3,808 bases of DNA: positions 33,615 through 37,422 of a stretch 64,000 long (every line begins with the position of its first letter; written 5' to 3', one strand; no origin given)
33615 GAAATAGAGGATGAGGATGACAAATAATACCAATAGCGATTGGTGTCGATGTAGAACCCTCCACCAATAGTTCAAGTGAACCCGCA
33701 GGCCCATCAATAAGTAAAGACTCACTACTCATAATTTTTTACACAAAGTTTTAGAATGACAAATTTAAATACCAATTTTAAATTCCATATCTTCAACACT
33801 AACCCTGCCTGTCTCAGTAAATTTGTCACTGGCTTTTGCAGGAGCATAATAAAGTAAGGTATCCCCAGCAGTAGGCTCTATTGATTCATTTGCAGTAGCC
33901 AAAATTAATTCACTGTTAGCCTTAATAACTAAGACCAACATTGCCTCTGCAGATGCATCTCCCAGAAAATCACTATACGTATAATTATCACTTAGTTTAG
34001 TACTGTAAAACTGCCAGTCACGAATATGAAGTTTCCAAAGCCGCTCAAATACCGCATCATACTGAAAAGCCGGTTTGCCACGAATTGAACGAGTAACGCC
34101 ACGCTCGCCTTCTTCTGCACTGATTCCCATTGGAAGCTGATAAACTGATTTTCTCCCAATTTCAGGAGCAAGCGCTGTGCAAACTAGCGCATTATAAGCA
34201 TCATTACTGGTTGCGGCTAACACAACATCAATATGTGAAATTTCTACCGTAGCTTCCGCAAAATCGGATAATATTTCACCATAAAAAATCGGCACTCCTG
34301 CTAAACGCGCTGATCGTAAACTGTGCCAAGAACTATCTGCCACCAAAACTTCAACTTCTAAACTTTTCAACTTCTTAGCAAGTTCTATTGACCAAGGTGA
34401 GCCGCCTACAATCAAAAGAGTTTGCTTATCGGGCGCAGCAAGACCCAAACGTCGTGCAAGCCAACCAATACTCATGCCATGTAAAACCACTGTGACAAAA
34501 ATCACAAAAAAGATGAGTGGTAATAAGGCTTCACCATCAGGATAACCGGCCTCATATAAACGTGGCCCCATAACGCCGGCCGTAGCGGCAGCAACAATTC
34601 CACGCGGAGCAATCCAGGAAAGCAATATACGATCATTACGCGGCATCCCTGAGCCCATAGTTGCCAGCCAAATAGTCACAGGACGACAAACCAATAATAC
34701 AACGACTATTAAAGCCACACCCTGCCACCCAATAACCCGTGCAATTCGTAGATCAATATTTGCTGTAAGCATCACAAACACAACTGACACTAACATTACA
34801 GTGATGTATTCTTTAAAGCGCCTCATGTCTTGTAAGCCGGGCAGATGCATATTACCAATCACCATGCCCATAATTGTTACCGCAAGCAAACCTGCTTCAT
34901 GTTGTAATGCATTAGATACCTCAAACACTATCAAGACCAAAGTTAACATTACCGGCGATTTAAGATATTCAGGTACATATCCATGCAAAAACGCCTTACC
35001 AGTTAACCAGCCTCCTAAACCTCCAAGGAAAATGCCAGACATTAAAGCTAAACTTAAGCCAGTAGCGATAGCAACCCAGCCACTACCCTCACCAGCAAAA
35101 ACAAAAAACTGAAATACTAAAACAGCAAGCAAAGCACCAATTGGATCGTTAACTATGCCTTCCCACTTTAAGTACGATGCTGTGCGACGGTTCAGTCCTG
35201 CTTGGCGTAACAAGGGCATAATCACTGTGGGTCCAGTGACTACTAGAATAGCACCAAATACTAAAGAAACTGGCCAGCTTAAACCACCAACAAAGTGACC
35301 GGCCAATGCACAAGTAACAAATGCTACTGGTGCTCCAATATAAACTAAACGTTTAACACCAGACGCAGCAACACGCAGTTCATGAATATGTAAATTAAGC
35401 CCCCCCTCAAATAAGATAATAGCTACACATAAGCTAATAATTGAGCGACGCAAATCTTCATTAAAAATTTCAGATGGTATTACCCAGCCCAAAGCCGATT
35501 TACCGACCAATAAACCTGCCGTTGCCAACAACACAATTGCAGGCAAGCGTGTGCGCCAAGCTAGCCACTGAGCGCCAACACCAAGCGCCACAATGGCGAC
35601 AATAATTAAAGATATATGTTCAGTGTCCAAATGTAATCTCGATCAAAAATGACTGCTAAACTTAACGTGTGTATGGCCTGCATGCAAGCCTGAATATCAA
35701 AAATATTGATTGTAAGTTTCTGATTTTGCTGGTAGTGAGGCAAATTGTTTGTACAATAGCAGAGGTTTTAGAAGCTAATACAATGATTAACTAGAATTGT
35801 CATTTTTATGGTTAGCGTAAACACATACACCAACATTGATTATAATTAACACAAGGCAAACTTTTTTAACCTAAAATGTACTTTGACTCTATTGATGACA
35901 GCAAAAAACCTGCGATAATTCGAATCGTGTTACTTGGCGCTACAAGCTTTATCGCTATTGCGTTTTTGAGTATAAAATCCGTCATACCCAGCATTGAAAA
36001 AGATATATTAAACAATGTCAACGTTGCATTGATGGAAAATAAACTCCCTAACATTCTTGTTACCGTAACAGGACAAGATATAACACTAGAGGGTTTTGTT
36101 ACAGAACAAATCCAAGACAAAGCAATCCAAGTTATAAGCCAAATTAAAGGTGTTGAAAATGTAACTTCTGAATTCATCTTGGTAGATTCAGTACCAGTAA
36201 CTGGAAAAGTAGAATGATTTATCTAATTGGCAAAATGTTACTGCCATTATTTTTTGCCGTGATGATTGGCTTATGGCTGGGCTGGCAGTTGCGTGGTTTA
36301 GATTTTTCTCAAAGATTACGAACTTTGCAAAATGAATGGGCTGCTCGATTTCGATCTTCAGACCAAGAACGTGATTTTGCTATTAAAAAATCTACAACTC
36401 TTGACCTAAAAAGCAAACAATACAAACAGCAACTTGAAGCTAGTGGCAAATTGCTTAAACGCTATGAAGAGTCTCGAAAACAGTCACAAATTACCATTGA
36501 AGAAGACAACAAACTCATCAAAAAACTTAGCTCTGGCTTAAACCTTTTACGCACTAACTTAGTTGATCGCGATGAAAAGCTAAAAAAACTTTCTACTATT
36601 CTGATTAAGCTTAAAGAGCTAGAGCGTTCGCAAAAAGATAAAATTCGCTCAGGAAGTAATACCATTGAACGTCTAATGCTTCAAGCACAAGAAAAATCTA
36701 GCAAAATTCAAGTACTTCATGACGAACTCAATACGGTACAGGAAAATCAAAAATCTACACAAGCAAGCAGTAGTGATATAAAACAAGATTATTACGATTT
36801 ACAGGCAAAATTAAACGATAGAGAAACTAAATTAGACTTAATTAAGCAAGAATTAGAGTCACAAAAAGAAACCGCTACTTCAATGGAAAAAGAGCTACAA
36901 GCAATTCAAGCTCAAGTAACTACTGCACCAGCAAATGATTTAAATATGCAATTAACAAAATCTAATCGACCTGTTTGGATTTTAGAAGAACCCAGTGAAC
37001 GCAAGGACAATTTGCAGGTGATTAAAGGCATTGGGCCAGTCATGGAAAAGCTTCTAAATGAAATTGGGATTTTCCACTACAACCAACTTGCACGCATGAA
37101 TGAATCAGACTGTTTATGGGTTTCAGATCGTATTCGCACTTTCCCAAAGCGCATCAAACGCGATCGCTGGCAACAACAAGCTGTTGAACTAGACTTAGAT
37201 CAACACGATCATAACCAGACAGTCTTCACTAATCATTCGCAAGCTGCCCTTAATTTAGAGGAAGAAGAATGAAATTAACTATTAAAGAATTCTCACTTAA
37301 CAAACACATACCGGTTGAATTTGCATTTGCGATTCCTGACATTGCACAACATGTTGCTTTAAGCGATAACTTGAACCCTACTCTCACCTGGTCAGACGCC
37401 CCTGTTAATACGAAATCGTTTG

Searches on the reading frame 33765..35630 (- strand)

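Call 41: search_protein_families(library=ncbifam, proteins=[window:33765-35630:-], max_evalue=1e-10)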
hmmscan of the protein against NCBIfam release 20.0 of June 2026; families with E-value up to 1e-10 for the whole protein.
window:33765-35630:- (621 aa): 3 families
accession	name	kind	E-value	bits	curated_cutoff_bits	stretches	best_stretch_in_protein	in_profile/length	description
NF003716.0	PRK05326.1-3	equivalog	6.2e-46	156.9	355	1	3-408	4-402/499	potassium/proton antiporter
NF003715.0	PRK05326.1-2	equivalog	2.9e-42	144.8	309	1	5-404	6-398/595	potassium/proton antiporter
NF003714.0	PRK05326.1-1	equivalog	1.7e-25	89.4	471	1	8-403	11-398/577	potassium/proton antiporter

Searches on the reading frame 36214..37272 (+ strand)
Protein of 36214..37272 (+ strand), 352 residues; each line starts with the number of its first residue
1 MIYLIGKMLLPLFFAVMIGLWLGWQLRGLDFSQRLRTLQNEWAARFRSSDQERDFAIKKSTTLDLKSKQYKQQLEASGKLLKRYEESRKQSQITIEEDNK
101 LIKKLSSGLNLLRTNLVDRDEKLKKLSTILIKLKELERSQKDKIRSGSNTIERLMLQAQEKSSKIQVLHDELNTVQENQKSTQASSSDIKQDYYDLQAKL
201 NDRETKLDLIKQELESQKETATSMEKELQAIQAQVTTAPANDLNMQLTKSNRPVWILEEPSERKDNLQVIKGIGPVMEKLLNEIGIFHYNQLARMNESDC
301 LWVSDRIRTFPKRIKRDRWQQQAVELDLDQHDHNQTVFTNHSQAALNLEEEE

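Call 41: search_protein_families(library=ncbifam, proteins=[window:36214-37272:+], max_evalue=1e-10)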
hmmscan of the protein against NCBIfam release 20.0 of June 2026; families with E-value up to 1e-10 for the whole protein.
window:36214-37272:+ (352 aa): 3 families
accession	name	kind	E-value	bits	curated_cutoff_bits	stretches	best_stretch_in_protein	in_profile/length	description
NF009040.0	PRK12373.1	equivalog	1.4e-20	74.4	514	1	158-338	216-395/400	NADH-quinone oxidoreductase subunit E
NF008966.0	PRK12311.1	equivalog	4.5e-11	42.4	526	1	248-326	252-329/334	30S ribosomal protein S2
NF008915.0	PRK12278.1-1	equivalog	5.4e-11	42.8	281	1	224-326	115-213/216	50S ribosomal protein L21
